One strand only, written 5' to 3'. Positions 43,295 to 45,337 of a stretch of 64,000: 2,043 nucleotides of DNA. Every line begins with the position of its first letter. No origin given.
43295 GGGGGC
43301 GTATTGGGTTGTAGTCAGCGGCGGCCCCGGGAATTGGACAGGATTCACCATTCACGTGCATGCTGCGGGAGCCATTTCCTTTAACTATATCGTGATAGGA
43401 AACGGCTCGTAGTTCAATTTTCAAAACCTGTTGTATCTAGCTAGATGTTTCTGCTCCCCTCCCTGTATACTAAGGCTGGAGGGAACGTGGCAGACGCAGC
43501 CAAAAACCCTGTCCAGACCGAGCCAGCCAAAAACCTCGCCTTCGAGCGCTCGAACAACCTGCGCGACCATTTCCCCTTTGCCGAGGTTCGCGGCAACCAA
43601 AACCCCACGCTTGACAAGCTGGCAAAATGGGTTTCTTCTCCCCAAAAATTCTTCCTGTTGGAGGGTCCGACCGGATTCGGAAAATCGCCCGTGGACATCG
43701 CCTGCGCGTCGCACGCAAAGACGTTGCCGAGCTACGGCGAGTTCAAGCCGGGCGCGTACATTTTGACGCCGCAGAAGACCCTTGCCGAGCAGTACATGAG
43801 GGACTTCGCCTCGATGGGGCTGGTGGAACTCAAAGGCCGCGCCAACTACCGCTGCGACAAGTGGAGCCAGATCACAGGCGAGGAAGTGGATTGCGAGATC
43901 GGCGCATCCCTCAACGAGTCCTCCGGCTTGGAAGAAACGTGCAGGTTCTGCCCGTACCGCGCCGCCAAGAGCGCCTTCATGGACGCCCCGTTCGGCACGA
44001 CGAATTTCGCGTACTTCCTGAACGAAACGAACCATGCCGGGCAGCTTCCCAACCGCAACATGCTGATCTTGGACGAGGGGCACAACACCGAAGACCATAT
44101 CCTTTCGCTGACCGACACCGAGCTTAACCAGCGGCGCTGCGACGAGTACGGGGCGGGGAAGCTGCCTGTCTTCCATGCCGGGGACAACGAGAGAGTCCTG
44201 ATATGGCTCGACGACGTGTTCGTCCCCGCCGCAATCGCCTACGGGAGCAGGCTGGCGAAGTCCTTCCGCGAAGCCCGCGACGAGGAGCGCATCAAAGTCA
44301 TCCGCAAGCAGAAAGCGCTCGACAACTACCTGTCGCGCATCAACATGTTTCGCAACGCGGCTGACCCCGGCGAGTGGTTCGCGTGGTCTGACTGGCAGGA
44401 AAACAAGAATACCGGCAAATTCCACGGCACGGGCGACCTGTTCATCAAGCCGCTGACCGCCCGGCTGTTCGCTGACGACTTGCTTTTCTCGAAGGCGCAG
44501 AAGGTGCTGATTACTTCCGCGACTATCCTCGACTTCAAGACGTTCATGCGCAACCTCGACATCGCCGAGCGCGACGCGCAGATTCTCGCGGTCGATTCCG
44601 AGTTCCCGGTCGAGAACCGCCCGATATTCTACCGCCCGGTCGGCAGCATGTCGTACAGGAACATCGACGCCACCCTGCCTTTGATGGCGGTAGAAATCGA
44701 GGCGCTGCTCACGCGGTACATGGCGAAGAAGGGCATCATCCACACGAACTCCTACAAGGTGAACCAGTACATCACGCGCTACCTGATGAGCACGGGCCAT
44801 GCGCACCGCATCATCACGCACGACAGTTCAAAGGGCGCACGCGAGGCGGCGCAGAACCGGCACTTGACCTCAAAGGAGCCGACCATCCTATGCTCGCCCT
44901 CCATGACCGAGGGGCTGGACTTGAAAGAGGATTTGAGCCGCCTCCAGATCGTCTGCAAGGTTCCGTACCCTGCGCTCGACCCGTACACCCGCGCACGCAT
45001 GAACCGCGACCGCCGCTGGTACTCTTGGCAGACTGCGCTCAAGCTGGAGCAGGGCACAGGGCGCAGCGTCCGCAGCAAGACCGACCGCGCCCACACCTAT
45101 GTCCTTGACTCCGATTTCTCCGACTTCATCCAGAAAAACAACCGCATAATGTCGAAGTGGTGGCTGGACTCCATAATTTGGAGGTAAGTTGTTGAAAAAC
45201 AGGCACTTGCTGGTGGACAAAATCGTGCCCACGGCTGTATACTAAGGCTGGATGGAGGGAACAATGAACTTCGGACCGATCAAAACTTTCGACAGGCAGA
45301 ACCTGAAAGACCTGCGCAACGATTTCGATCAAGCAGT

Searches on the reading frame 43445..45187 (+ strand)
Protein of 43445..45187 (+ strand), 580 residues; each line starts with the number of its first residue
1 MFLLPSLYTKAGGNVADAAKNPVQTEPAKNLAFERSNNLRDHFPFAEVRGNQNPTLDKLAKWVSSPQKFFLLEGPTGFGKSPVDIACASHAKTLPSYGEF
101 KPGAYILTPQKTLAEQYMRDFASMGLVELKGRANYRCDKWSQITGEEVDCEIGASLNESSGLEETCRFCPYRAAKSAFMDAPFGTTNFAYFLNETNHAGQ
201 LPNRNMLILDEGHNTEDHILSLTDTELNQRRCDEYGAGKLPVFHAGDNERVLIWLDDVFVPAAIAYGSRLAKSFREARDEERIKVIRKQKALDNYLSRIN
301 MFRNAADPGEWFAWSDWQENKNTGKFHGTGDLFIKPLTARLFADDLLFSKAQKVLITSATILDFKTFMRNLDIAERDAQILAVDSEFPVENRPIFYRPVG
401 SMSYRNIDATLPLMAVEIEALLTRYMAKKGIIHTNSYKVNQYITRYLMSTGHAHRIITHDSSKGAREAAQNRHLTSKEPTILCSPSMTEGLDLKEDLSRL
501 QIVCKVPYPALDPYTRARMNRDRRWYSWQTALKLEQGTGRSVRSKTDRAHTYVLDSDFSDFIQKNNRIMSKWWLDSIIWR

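Call 12: search_protein_families(library=phrogs, proteins=[window:43445-45187:+], max_evalue=0.001)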
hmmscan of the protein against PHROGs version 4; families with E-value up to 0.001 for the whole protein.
window:43445-45187:+ (580 aa): 2 families
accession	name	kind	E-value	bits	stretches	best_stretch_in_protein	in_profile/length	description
phrog_2488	-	DNA, RNA and nucleotide metabolism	3.2e-99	334.2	1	38-577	9-576/579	DNA helicase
phrog_16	-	DNA, RNA and nucleotide metabolism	7.8e-06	25.3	1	48-215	273-388/986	DNA helicase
